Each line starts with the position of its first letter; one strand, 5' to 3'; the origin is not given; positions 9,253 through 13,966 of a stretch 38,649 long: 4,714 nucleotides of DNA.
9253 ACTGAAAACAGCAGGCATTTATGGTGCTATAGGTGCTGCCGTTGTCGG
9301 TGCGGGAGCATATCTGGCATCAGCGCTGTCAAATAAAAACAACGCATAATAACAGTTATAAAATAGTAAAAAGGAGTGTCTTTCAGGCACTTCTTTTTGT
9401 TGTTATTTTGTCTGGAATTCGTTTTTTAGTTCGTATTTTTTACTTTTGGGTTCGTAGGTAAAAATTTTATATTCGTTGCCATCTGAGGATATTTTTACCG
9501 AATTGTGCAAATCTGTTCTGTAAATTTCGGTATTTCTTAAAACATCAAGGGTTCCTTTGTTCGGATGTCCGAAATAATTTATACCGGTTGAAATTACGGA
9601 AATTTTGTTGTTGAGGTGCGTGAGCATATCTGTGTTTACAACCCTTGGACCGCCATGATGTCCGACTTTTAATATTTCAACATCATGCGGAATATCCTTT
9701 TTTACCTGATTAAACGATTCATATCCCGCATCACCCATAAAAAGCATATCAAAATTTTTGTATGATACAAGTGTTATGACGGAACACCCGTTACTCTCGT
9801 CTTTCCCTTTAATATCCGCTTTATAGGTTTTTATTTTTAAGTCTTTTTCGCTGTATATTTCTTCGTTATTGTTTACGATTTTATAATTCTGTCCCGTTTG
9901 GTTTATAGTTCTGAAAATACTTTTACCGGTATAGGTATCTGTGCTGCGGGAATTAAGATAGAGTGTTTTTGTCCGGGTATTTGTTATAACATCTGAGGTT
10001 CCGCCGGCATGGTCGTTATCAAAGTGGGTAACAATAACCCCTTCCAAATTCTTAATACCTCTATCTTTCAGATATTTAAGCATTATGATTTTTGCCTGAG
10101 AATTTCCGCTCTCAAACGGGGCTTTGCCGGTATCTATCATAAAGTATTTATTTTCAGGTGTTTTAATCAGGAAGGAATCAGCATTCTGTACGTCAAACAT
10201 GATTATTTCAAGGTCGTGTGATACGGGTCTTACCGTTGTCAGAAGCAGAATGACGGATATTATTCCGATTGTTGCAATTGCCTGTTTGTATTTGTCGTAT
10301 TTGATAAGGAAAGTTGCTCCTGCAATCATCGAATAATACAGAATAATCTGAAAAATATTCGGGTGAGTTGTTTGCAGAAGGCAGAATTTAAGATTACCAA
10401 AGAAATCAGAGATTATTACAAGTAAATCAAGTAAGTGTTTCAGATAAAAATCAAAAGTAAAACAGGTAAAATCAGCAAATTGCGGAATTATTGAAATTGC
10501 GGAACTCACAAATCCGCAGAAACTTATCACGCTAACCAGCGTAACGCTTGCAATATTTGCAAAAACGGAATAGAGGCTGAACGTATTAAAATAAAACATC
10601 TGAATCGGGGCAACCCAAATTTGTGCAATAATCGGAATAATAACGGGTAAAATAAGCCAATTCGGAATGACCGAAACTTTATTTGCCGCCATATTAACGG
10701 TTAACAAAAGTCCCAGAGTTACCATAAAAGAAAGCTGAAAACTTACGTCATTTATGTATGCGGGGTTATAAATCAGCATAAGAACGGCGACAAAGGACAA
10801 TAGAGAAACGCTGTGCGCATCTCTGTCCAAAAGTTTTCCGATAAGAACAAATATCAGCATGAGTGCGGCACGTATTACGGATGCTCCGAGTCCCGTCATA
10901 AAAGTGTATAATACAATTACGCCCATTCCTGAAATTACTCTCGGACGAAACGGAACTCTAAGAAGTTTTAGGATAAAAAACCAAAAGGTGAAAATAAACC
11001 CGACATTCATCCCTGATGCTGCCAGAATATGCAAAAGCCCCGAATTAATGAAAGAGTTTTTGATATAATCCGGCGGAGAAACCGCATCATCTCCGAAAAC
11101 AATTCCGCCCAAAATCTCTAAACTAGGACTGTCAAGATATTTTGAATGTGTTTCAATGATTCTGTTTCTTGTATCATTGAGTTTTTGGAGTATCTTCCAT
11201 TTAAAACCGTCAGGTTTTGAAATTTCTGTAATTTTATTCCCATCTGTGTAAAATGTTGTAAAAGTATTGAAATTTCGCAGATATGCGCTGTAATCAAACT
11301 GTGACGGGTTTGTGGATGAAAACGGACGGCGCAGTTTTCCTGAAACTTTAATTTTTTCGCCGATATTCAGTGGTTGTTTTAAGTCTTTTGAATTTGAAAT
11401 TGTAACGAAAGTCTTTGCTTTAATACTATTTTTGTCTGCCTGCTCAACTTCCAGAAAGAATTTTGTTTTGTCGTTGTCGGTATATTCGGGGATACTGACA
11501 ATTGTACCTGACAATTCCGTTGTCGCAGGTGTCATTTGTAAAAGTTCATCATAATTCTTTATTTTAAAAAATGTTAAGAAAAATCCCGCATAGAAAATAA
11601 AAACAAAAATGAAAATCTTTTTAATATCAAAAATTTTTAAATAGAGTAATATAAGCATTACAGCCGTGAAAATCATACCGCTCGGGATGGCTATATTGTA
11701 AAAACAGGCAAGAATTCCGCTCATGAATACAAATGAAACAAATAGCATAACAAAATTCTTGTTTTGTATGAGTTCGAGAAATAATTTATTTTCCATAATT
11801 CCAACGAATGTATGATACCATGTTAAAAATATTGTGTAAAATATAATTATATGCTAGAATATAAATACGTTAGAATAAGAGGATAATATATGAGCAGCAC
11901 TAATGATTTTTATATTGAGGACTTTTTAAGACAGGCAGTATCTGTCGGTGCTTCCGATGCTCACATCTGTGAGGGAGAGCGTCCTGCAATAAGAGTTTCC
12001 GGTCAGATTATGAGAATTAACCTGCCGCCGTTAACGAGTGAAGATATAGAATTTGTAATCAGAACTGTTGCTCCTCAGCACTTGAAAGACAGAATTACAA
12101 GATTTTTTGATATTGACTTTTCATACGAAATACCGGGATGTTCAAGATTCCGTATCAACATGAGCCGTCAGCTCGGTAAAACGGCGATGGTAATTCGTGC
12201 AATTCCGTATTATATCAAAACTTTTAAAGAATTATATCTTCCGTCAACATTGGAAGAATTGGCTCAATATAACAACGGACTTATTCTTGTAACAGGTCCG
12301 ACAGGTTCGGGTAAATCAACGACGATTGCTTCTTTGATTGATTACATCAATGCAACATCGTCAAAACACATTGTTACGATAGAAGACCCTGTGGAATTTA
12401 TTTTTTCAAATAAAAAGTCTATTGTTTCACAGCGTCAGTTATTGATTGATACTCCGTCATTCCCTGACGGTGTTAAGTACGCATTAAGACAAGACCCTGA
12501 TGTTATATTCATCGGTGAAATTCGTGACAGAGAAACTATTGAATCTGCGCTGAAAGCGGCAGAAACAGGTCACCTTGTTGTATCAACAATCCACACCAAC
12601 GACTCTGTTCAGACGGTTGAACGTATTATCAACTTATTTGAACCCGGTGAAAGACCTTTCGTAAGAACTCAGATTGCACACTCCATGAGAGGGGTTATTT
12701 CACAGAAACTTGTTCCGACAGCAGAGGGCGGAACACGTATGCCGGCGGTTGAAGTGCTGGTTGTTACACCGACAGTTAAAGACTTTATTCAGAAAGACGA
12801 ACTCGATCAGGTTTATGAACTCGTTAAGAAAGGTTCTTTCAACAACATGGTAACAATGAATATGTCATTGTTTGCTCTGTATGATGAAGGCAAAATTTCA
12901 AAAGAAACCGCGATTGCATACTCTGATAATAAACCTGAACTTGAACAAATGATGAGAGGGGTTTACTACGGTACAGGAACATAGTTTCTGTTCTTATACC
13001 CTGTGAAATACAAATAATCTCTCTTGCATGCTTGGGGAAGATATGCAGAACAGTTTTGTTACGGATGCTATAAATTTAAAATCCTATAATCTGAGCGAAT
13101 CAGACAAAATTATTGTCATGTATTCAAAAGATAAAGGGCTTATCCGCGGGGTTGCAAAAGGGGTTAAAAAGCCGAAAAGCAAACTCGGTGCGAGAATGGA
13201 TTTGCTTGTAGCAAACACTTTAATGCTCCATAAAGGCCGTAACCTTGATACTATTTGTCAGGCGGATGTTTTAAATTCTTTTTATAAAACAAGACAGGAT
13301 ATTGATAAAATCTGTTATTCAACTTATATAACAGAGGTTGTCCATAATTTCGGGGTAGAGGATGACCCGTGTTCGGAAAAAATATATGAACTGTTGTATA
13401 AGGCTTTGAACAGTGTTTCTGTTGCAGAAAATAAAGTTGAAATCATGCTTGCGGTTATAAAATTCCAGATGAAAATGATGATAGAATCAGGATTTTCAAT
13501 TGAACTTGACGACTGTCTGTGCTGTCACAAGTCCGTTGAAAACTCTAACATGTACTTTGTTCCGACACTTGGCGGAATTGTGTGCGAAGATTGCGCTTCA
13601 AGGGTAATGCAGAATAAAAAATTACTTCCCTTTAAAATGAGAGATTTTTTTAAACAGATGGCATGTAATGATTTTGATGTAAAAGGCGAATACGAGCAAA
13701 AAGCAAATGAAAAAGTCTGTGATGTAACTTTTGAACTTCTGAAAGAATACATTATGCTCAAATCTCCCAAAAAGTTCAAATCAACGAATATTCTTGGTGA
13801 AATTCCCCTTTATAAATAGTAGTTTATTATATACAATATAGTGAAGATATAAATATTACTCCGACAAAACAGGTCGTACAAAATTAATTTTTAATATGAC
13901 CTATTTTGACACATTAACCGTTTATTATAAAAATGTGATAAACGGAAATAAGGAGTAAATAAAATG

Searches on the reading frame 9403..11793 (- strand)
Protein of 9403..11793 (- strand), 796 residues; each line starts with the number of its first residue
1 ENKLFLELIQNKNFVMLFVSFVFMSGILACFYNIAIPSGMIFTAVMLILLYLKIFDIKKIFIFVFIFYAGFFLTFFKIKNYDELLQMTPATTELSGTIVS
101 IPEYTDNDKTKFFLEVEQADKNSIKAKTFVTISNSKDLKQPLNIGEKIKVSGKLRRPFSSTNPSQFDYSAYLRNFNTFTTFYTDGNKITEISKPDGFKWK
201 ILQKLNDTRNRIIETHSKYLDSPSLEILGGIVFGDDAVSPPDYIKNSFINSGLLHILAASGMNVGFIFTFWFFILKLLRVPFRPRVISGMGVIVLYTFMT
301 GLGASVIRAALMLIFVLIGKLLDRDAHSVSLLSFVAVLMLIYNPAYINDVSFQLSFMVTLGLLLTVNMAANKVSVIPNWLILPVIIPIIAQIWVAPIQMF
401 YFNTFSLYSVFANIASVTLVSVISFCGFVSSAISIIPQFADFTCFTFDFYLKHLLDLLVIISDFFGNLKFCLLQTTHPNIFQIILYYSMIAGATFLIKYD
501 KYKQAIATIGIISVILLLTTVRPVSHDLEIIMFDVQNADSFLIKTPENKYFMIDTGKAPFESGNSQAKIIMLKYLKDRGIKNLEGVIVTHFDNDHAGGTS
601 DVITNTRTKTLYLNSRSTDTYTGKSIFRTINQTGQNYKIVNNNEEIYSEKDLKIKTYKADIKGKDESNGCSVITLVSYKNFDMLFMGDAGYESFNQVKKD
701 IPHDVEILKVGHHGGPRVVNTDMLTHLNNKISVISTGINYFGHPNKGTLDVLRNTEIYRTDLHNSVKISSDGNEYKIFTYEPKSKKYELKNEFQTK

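Call 8: search_protein_families(library=pfam, proteins=[window:9403-11793:-], max_evalue=0.001)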
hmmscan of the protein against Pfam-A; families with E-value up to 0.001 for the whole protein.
window:9403-11793:- (796 aa): 4 families
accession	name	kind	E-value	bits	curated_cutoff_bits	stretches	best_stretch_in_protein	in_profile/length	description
PF03772.21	Competence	-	7.8e-48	163.6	23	1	233-497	3-267/270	Competence protein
PF13567.11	DUF4131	-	1.3e-21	77.4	31.6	1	39-187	12-163/165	Domain of unknown function (DUF4131)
PF00753.33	Lactamase_B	-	7.2e-09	36.3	22.7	1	537-611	5-72/196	Metallo-beta-lactamase superfamily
PF12706.13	Lactamase_B_2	-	0.00065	19.8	27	0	578-692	26-146/200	Beta-lactamase superfamily domain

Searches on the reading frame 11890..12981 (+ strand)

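Call 8: search_protein_families(library=pfam, proteins=[window:11890-12981:+], max_evalue=0.001)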
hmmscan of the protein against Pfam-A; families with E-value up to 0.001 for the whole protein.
window:11890-12981:+ (364 aa): 6 families
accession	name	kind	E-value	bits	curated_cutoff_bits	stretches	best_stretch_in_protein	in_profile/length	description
PF00437.27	T2SSE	-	4e-48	164.4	24.9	1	10-278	13-281/370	Type II/IV secretion system protein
PF13173.12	AAA_14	-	3e-05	24.5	27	0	129-223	2-83/129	AAA domain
PF13191.12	AAA_16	-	8.9e-05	23.5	32.6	1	120-258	15-135/167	AAA ATPase domain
PF01926.29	MMR_HSR1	-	0.00014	22.4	21.9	1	132-248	2-98/113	50S ribosome-binding GTPase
PF13401.12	AAA_22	-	0.00029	21.6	27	1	128-167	4-42/130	AAA domain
PF04851.21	ResIII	-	0.00057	20.3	22.5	0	121-167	16-55/164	Type III restriction enzyme, res subunit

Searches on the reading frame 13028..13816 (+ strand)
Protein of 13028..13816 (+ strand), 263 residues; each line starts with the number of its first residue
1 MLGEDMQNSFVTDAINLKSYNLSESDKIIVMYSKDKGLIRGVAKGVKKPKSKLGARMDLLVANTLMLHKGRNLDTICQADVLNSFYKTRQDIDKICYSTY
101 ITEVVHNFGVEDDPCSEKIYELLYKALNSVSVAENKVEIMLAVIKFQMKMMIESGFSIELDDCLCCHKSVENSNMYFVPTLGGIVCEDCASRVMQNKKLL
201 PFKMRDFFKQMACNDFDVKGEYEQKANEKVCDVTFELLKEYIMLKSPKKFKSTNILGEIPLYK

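Call 8: search_protein_families(library=pfam, proteins=[window:13028-13816:+], max_evalue=0.001)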
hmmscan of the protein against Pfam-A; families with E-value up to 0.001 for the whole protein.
window:13028-13816:+ (263 aa): 2 families
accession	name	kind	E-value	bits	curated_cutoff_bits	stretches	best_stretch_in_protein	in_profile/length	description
PF11967.14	RecO_N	-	2e-19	69.8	27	1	9-85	3-80/80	Recombination protein O N terminal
PF02565.21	RecO_C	-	4.9e-14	52.8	22.1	1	89-252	1-155/157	Recombination protein O C terminal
